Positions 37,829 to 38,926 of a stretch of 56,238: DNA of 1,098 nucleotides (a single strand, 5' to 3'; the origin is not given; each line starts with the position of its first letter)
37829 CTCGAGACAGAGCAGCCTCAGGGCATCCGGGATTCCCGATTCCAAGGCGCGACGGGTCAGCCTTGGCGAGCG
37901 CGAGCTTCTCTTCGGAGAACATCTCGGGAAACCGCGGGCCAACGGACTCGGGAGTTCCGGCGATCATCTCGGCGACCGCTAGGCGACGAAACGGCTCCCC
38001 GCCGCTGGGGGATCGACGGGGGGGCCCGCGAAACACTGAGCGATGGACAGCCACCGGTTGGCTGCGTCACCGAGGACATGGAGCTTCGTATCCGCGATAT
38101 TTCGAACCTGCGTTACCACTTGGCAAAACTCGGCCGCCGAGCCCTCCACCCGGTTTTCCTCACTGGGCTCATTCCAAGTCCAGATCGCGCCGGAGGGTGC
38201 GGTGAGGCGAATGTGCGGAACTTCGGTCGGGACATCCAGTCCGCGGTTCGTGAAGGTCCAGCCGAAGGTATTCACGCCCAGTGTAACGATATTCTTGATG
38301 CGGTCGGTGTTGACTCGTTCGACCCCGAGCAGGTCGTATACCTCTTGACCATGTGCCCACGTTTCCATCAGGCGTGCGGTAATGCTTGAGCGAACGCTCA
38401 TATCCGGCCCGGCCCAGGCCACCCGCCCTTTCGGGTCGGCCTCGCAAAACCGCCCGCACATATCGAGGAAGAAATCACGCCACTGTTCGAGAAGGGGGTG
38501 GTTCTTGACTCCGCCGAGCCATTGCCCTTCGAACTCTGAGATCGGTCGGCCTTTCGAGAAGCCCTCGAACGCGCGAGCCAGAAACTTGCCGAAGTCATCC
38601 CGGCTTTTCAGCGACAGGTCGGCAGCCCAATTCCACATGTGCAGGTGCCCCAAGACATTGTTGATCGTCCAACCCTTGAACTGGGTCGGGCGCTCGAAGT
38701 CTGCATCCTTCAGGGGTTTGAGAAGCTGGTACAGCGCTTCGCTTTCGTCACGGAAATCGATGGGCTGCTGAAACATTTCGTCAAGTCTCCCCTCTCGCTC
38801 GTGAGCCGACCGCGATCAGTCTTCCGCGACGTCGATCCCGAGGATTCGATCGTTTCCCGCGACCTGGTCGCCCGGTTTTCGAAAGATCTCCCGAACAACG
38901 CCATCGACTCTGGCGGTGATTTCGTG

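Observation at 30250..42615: Compositionally foreign ~12.4-kb island: biotin carboxylase pair + DinB-like + 2 LLM + 3 amidohydrolase_2 + ADH + VOC, matching no pathway I can name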

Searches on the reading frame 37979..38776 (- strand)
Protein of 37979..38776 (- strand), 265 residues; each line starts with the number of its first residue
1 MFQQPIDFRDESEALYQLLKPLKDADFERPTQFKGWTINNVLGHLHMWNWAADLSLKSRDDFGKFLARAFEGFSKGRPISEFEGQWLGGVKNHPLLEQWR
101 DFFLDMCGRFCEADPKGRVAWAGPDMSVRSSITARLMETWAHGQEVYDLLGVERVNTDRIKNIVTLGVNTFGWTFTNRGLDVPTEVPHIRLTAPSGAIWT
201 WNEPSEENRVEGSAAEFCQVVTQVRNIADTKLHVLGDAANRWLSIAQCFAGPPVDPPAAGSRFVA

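Call 3: search_protein_families(library=pfam, proteins=[window:37979-38776:-])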
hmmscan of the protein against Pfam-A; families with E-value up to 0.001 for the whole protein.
window:37979-38776:- (265 aa): 1 family
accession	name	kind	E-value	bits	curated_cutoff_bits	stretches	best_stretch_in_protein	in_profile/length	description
PF11716.13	MDMPI_N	-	3.8e-21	76.7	24.2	1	8-146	1-139/140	Mycothiol maleylpyruvate isomerase N-terminal domain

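Call 4: search_protein_families(library=ncbifam, proteins=[window:37979-38776:-])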
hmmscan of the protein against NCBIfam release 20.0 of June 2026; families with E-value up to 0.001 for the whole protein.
window:37979-38776:- (265 aa): 2 families
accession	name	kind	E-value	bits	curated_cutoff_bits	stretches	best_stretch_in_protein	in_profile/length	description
TIGR03084.1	TIGR03084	hypoth_equivalog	1.3e-88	296.9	247.95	1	7-255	6-251/253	TIGR03084 family metal-binding protein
TIGR03083.1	TIGR03083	domain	3e-33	115.9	50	1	8-223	2-201/202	maleylpyruvate isomerase family mycothiol-dependent enzyme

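Call 43: find_homologous_proteins(query=window:37979-38776:-, max_evalue=1e-20)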
Query window:37979-38776:- (265 aa): 7627 proteins with E <= 1e-20 among 8000 candidates; the best 120 are listed.
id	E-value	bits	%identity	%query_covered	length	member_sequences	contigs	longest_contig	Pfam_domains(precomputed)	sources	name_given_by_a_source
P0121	1.1e-183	627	100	100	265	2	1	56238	PF11716.14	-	-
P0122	4.7e-157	540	85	99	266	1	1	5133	PF11716.14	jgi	jgi:uncharacterized protein (TIGR03084 family)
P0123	1.3e-126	440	71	99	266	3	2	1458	PF11716.14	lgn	-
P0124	5.1e-126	438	72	99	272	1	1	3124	PF11716.14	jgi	-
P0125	1.1e-124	433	71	99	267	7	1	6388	PF11716.14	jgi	jgi:uncharacterized protein (TIGR03084 family)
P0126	2.4e-124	432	71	99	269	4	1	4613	PF11716.14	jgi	jgi:uncharacterized protein (TIGR03084 family)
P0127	1.4e-123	430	69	100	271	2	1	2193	PF11716.14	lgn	-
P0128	1.4e-122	426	68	99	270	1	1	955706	PF11716.14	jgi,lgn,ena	-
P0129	2.2e-122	426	70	99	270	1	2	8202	PF11716.14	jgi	jgi:uncharacterized protein (TIGR03084 family)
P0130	9.7e-122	424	69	100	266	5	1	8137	PF11716.14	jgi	jgi:uncharacterized protein (TIGR03084 family)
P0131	1.3e-121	423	70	99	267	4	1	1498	PF11716.14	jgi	-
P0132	1.3e-121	423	69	100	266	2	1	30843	PF11716.14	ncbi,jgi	-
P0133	5.7e-121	421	68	100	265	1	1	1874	PF11716.14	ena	-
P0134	3.0e-120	419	68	100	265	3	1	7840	PF11716.14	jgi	jgi:uncharacterized protein (TIGR03084 family)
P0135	1.5e-119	417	68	99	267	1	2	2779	PF11716.14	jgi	-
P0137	9.0e-119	414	69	100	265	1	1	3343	PF11716.14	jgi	jgi:uncharacterized protein (TIGR03084 family)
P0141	2.3e-118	413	68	99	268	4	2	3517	PF11716.14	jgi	jgi:uncharacterized protein (TIGR03084 family)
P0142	2.4e-118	413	69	100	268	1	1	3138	PF11716.14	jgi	jgi:uncharacterized protein (TIGR03084 family)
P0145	4.5e-118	412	67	100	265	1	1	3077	PF11716.14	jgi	jgi:uncharacterized protein (TIGR03084 family)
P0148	1.3e-117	410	67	100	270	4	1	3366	PF11716.14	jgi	jgi:uncharacterized protein (TIGR03084 family)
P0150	1.5e-117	410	67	100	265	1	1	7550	PF11716.14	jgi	jgi:uncharacterized protein (TIGR03084 family)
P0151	1.6e-117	410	68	99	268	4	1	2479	PF11716.14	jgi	jgi:uncharacterized protein (TIGR03084 family)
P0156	4.6e-117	408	68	100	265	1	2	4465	PF11716.14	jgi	jgi:uncharacterized protein (TIGR03084 family)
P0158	1.3e-116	407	67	99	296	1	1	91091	PF11716.14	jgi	jgi:uncharacterized protein (TIGR03084 family)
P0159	1.5e-116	407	67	100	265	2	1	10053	PF11716.14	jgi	jgi:uncharacterized protein (TIGR03084 family)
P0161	3.2e-116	406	66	100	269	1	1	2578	PF11716.14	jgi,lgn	jgi:uncharacterized protein (TIGR03084 family)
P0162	3.6e-116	405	66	99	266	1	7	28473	PF11716.14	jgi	jgi:uncharacterized protein (TIGR03084 family)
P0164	4.2e-116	405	66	100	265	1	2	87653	PF11716.14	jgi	jgi:uncharacterized protein (TIGR03084 family)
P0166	7.8e-116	404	66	100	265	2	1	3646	PF11716.14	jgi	jgi:uncharacterized protein (TIGR03084 family)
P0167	8.0e-116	404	67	99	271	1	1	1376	PF11716.14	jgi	jgi:uncharacterized protein (TIGR03084 family)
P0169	1.0e-115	404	65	99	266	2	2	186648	PF11716.14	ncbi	ncbi:MAG: TIGR03084 family metal-binding protein [Alphaproteobacteria bacterium]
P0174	2.7e-115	403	67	100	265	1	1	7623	PF11716.14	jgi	jgi:uncharacterized protein (TIGR03084 family)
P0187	1.3e-114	400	65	99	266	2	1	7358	PF11716.14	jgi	jgi:uncharacterized protein (TIGR03084 family)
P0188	1.6e-114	400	66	99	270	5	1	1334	PF11716.14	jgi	jgi:uncharacterized protein (TIGR03084 family)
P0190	1.7e-114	400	66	100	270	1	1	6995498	PF11716.14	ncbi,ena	-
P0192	2.0e-114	400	66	99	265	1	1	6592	PF11716.14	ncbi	ncbi:MAG: TIGR03084 family metal-binding protein [Myxococcota bacterium]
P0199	4.2e-114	399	67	99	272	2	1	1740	PF11716.14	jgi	jgi:uncharacterized protein (TIGR03084 family)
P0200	4.5e-114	399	64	94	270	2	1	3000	PF11716.14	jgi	jgi:uncharacterized protein (TIGR03084 family)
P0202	4.8e-114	398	66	99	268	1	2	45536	PF11716.14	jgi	jgi:uncharacterized protein (TIGR03084 family)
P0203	5.1e-114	398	64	100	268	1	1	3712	PF11716.14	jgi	jgi:uncharacterized protein (TIGR03084 family)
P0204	6.1e-114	398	66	100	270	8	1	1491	PF11716.14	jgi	jgi:uncharacterized protein (TIGR03084 family)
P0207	8.0e-114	398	67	100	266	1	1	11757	PF11716.14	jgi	jgi:uncharacterized protein (TIGR03084 family)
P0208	1.0e-113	397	63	100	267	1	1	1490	PF11716.14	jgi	jgi:uncharacterized protein (TIGR03084 family)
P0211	1.5e-113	397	65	99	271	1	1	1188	PF11716.14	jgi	jgi:uncharacterized protein (TIGR03084 family)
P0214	2.8e-113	396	66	100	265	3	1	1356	PF11716.14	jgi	jgi:uncharacterized protein (TIGR03084 family)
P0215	3.1e-113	396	66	99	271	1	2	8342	PF11716.14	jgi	jgi:uncharacterized protein (TIGR03084 family)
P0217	4.0e-113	395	65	99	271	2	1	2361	PF11716.14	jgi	jgi:uncharacterized protein (TIGR03084 family)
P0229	1.1e-112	394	65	100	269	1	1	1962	PF11716.14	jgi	jgi:uncharacterized protein (TIGR03084 family)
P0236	2.4e-112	393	64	99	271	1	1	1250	PF11716.14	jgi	jgi:uncharacterized protein (TIGR03084 family)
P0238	2.7e-112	393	64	100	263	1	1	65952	PF11716.14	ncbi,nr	ncbi:MAG: TIGR03084 family protein [Proteobacteria bacterium]|nr:TIGR03084 family protein [Pseudomon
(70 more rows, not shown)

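Call 44: find_encoding_contigs(protein=P0122, flank=10000, max_places=2)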
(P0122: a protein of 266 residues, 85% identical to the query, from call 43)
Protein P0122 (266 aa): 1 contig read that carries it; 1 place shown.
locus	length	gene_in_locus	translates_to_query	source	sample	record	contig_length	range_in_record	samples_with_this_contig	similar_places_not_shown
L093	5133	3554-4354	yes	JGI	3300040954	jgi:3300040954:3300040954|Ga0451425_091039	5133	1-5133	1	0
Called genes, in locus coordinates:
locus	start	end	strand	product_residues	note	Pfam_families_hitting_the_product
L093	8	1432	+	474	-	PF01039:Carboxyl_trans, PF03255:ACCA (weak)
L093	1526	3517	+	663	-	PF00289:Biotin_carb_N, PF02222:ATP-grasp, PF02786:CPSase_L_D2, PF07478:Dala_Dala_lig_C, PF25917:BSH_RND (faint), PF02785:Biotin_carb_C, PF00364:Biotin_lipoyl, PF25984:BSH_YknX (weak), +1 more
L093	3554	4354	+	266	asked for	PF11716:MDMPI_N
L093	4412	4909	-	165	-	PF13578:Methyltransf_24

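Call 45: find_encoding_contigs(protein=P0128, flank=10000, max_places=2)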
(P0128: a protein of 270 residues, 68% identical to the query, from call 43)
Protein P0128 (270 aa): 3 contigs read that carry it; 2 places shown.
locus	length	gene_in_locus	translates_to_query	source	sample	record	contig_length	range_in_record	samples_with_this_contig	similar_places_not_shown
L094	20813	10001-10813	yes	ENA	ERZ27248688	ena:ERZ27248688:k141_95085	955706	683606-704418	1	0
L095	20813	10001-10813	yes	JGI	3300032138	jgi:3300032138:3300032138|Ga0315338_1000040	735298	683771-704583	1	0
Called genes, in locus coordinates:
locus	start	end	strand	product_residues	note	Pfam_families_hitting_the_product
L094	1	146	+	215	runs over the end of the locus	PF02627:CMD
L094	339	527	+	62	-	-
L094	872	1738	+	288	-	-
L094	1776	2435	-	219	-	PF00440:TetR_N (weak)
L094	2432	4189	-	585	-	PF07287:AtuA, PF23544:AtuA_ferredoxin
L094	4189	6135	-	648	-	PF00289:Biotin_carb_N, PF02786:CPSase_L_D2, PF07478:Dala_Dala_lig_C, PF02785:Biotin_carb_C, PF21139:BT_MCC_alpha, PF00364:Biotin_lipoyl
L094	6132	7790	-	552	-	PF01039:Carboxyl_trans, PF03255:ACCA (faint)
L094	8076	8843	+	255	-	PF00378:ECH_1, PF16113:ECH_2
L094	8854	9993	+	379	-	PF03060:NMO, PF00478:IMPDH (faint), PF01070:FMN_dh (weak)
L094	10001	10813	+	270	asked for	PF11716:MDMPI_N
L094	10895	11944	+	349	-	PF00296:Bac_luciferase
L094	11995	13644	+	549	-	PF12077:DUF3556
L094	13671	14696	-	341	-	PF08240:ADH_N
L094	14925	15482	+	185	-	PF03473:MOSC (weak)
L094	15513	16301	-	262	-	PF00106:adh_short, PF01370:Epimerase (faint), PF08659:KR, PF13561:adh_short_C2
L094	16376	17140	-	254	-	-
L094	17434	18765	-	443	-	PF01663:Phosphodiest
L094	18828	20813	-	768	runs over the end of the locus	PF00884:Sulfatase, PF01663:Phosphodiest (weak), PF16347:SGSH_C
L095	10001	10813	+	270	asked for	PF11716:MDMPI_N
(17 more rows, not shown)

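Call 46: find_encoding_contigs(protein=P0190, flank=10000, max_places=2)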
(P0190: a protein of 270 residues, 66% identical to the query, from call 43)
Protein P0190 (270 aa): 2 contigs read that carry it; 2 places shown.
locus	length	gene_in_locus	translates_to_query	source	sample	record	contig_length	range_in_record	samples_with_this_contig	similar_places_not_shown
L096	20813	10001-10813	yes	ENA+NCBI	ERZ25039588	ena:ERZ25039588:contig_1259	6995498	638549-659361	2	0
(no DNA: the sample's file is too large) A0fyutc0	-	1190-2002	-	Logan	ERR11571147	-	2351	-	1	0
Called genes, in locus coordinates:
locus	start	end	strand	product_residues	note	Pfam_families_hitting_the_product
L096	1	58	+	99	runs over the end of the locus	-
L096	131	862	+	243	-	PF05448:AXE1 (faint), PF12146:Hydrolase_4, PF00561:Abhydrolase_1, PF12697:Abhydrolase_6, PF00326:Peptidase_S9 (faint)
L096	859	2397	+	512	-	PF00128:Alpha-amylase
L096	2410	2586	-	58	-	-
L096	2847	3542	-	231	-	PF00440:TetR_N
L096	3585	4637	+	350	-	PF01370:Epimerase, PF05368:NmrA, PF01073:3Beta_HSD, PF07993:NAD_binding_4, PF13460:NAD_binding_10, PF16363:GDP_Man_Dehyd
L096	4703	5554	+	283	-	-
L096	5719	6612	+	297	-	PF00571:CBS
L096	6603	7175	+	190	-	PF08592:Anthrone_oxy (weak)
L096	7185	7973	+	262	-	PF00149:Metallophos, PF12850:Metallophos_2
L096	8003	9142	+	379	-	PF03060:NMO, PF01070:FMN_dh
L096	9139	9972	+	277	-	PF08241:Methyltransf_11 (weak)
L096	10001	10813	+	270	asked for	PF11716:MDMPI_N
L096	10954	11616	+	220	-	PF08240:ADH_N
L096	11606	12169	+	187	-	PF00107:ADH_zinc_N (faint)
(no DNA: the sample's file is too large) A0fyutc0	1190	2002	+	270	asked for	PF11716:MDMPI_N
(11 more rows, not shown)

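Call 72: search_dna_similar(query=window:37979-38776:-, collection=plasmids, mode=protein, max_rows=15)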
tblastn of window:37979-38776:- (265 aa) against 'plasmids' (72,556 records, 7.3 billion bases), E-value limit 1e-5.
Records with a match: 50; places in all: 56; records where one place covers at least 80% of the query: 49.
Best place of each record, by identity: <60% 50.
By first word of the organism name: Streptomyces 35; Rhodococcus 8; Embleya 2; Nonomuraea 1; Mycolicibacterium 1; Nocardia 1; Tsukamurella 1; Sphingomonas 1.
By predicted mobility (MOB-suite, as given by PLSDB): non-mobilizable 38; mobilizable 12.
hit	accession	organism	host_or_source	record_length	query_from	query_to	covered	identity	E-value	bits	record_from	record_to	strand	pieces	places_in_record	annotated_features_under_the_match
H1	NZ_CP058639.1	Rhodococcus sp. ZPP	cell culture,soil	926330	11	253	92%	37.8%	8e-37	145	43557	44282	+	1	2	TIGR03084 family metal-binding protein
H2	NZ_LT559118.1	Nonomuraea gerenzanensis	-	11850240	7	253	93%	36.9%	5e-41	157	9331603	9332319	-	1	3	none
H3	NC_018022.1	Mycolicibacterium chubuense NBB4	-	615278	7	260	96%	35.5%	1e-39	152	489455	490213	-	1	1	TIGR03084 family metal-binding protein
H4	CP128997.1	Rhodococcus opacus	sludge,sludge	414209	11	253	92%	37.1%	1e-37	147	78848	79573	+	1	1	TIGR03084 family metal-binding protein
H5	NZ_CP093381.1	Rhodococcus opacus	cell culture,forest soil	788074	11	253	92%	37.1%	1e-37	147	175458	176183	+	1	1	TIGR03084 family metal-binding protein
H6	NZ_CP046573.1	Rhodococcus sp. WAY2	cell culture,bacterial consortium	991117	11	253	92%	37.1%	4e-37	145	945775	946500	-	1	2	TIGR03084 family metal-binding protein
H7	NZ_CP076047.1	Rhodococcus sp. USK10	-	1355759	7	253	93%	36.1%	1e-38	150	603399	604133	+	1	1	record has no annotation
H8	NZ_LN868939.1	Nocardia farcinica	not known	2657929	7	252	93%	36.2%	1e-40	155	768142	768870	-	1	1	none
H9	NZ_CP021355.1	Rhodococcus oxybenzonivorans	river sediment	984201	7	253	93%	35.7%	1e-37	147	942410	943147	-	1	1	TIGR03084 family metal-binding protein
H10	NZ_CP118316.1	Rhodococcus sp. DK180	pure culture,crude oil-contaminated soil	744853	7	253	93%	35.3%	9e-37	144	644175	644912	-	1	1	TIGR03084 family metal-binding protein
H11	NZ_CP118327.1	Rhodococcus sp. DK17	pure culture,crude oil-contaminated soil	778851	7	253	93%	35.3%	9e-37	144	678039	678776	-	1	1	TIGR03084 family metal-binding protein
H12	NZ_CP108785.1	Embleya sp. NBC_00888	-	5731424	6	249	92%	33.2%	2e-29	124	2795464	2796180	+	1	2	none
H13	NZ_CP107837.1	Streptomyces sp. NBC_00523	-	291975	7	252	93%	32.4%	1e-28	121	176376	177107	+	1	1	TIGR03084 family metal-binding protein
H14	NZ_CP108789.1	Streptomyces sp. NBC_00887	-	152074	7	252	93%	32.4%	2e-28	120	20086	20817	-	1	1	TIGR03084 family metal-binding protein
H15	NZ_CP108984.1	Streptomyces sp. NBC_00726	-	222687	7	252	93%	32.4%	2e-28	120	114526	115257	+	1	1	TIGR03084 family metal-binding protein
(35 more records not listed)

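Call 74: get_annotated_region(hit=H1, flank=8000)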
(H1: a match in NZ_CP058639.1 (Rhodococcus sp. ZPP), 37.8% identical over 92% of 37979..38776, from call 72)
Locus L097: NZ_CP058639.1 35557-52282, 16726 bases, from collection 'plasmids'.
description: Rhodococcus sp. ZPP plasmid pRZP2, complete sequence
organism: Rhodococcus sp. ZPP (NCBI taxid 2749906)
taxonomy: Bacteria; Actinomycetota; Actinomycetes; Mycobacteriales; Nocardiaceae; Rhodococcus; Rhodococcus sp. ZPP
host: -; source: cell culture,soil; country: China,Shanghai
typing (MOB-suite, as given by PLSDB): mobilizable; relaxase MOBP,MOBP
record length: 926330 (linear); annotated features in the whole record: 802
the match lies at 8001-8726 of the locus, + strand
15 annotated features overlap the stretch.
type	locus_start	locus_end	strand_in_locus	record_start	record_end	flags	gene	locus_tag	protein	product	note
CDS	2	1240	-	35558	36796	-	-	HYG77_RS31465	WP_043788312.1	acyl-CoA dehydrogenase family protein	-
CDS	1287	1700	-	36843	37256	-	-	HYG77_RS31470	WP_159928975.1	SCP2 sterol-binding domain-containing protein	-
CDS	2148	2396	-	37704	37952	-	-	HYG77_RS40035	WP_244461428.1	hypothetical protein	-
CDS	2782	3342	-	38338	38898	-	-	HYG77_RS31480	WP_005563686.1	flavin reductase family protein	-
CDS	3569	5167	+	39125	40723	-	-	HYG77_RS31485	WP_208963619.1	carboxyl transferase domain-containing protein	-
CDS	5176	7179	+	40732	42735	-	-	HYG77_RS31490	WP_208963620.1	biotin carboxylase N-terminal domain-containing protein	-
CDS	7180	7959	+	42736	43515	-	-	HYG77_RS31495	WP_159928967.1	enoyl-CoA hydratase-related protein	-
CDS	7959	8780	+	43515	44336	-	-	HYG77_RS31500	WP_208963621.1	TIGR03084 family metal-binding protein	-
CDS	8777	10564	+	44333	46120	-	-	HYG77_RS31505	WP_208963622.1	acyclic terpene utilization AtuA family protein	-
CDS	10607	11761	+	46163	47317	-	-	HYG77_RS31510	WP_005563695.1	acyl-CoA dehydrogenase family protein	-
CDS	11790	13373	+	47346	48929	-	-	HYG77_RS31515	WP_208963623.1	AMP-binding protein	-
CDS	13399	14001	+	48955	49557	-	-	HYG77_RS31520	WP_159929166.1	TetR/AcrR family transcriptional regulator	GO:0006355 - regulation of DNA-templated transcription [Evidence IEA]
CDS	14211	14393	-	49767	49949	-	-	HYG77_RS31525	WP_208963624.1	hypothetical protein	-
CDS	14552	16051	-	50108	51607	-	-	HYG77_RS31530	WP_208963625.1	aldehyde dehydrogenase family protein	-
CDS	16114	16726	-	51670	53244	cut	-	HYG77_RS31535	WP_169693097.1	AMP-binding protein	-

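Call 75: get_annotated_region(hit=H3, flank=8000)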
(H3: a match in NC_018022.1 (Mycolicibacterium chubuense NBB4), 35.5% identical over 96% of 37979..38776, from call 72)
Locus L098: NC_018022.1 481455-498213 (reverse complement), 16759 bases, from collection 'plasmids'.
description: Mycolicibacterium chubuense NBB4 plasmid pMYCCH.01, complete sequence
organism: Mycolicibacterium chubuense NBB4 (NCBI taxid 710421)
taxonomy: Bacteria; Actinomycetota; Actinomycetes; Mycobacteriales; Mycobacteriaceae; Mycolicibacterium; Mycolicibacterium chubuense; Mycolicibacterium chubuense NBB4
host: -; source: -; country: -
typing (MOB-suite, as given by PLSDB): mobilizable; relaxase MOBF,MOBF
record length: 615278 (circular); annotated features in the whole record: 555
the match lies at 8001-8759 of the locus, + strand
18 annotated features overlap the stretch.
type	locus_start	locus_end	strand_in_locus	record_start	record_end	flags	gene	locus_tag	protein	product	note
CDS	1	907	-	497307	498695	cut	-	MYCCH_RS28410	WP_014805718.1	cytochrome P450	-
CDS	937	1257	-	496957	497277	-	-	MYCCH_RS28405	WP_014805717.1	2Fe-2S iron-sulfur cluster-binding protein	-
CDS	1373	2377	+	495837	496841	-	-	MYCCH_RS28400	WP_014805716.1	AraC family transcriptional regulator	GO:0006355 - regulation of DNA-templated transcription [Evidence IEA]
CDS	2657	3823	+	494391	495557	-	-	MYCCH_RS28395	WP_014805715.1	thiolase family protein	-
CDS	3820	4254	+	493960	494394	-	-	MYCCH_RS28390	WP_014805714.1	Zn-ribbon domain-containing OB-fold protein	-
CDS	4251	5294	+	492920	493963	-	-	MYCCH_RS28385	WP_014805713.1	LLM class flavin-dependent oxidoreductase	-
CDS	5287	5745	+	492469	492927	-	-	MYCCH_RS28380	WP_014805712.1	MaoC family dehydratase N-terminal domain-containing protein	-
CDS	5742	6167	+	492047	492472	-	-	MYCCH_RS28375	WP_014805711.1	dihydroxy-acid dehydratase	-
CDS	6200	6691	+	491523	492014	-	-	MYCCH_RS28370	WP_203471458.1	MaoC family dehydratase N-terminal domain-containing protein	-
CDS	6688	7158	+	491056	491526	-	-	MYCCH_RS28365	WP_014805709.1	MaoC/PaaZ C-terminal domain-containing protein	-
CDS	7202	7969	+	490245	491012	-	-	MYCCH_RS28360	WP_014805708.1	enoyl-CoA hydratase-related protein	-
CDS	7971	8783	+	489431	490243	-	-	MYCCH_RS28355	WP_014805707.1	TIGR03084 family metal-binding protein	-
CDS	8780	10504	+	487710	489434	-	-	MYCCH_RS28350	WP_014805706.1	acyclic terpene utilization AtuA family protein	-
CDS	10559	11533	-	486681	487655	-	-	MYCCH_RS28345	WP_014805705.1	IS481 family transposase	-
CDS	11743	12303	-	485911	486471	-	-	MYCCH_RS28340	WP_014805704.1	TetR/AcrR family transcriptional regulator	-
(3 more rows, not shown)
